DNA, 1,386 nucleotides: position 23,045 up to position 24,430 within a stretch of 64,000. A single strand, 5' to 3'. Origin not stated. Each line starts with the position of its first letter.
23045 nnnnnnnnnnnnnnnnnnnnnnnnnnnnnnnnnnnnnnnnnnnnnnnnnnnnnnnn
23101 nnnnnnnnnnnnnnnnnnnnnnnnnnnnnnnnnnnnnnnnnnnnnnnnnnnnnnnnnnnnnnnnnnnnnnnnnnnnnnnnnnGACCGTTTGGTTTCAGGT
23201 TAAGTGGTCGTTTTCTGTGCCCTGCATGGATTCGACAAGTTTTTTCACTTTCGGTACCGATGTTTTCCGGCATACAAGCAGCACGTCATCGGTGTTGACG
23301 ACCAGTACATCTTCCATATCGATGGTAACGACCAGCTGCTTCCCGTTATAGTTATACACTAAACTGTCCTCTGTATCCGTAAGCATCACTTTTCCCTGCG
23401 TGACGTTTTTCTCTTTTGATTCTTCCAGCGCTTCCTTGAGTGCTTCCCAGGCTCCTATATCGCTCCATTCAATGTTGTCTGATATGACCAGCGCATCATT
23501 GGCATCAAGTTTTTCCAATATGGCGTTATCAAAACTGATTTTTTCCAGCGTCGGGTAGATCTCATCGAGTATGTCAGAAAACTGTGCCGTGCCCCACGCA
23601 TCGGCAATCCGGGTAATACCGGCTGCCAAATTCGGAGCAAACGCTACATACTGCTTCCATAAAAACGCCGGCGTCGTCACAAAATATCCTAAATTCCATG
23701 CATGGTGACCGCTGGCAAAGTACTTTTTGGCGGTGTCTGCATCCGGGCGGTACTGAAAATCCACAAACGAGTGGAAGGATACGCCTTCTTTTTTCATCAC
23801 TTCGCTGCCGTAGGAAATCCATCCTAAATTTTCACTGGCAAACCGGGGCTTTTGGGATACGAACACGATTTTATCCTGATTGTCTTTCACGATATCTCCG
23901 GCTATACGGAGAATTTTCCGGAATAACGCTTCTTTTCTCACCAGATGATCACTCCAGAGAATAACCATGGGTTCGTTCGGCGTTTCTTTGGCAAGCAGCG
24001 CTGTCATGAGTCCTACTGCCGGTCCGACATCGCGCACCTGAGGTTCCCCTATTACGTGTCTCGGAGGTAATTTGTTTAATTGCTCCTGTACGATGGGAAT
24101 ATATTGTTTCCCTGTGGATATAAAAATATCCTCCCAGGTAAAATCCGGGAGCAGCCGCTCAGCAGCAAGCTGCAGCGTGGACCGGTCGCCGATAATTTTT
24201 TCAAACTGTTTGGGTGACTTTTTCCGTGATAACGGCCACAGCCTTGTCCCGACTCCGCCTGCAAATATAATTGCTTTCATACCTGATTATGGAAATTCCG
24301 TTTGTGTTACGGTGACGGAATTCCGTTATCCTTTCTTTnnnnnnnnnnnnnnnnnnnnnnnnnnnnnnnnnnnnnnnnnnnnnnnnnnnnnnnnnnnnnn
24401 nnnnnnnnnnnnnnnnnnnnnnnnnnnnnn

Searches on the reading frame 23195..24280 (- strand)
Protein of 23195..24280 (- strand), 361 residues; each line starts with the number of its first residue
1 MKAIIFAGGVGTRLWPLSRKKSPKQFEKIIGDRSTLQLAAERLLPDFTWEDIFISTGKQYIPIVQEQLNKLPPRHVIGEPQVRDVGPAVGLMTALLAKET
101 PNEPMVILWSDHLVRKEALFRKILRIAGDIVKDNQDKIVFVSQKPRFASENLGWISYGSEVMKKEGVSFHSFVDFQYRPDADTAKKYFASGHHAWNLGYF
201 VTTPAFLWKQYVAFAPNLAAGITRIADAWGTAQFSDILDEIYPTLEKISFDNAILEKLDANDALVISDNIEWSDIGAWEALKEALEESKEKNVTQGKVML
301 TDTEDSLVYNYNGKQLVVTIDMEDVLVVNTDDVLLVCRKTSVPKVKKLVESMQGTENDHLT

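Call 14: search_protein_families(library=pfam, proteins=[window:23195-24280:-], max_evalue=0.00001)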
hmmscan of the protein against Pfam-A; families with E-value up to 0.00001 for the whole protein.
window:23195-24280:- (361 aa): 3 families
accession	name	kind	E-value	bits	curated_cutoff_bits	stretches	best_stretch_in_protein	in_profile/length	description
PF00483.29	NTP_transferase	-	3.7e-22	79.5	21.2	1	2-288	1-242/245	Nucleotidyl transferase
PF22640.1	ManC_GMP_beta-helix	-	2.3e-09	37.5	27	1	296-351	1-54/55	MannoseP isomerase/GMP-like beta-helix domain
PF12804.13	NTP_transf_3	-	5.3e-07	30.4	27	1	3-141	1-121/160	MobA-like NTP transferase domain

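Call 16: search_protein_families(library=ncbifam, proteins=[window:23195-24280:-], max_evalue=1e-10)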
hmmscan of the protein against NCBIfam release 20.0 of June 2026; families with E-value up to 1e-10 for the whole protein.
window:23195-24280:- (361 aa): 2 families
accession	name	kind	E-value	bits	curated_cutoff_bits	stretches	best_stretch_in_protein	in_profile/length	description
TIGR01479.1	GMP_PMI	equivalog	6.9e-67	226.2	372.95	1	2-357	2-350/467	mannose-1-phosphate guanylyltransferase/mannose-6-phosphate isomerase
NF012004.0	PRK15460.1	equivalog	9.4e-49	166.3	859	1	3-354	8-357/478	mannose-1-phosphate guanyltransferase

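Call 67: search_solved_structures(query=window:23195-24280:-, max_evalue=1e-10)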
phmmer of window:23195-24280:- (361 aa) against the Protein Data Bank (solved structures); distinct sequences matched with E-value up to 1e-10: 3.
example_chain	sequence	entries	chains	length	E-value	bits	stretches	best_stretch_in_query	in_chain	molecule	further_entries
2x5s_A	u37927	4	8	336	1e-44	156.4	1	1-352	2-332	MANNOSE-1-PHOSPHATE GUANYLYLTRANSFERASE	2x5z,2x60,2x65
2cu2_A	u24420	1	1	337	3.3e-26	95.6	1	3-354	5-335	putative mannose-1-phosphate guanylyl transferase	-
2qh5_A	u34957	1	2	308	2e-17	66.7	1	2-304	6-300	Mannose-6-phosphate isomerase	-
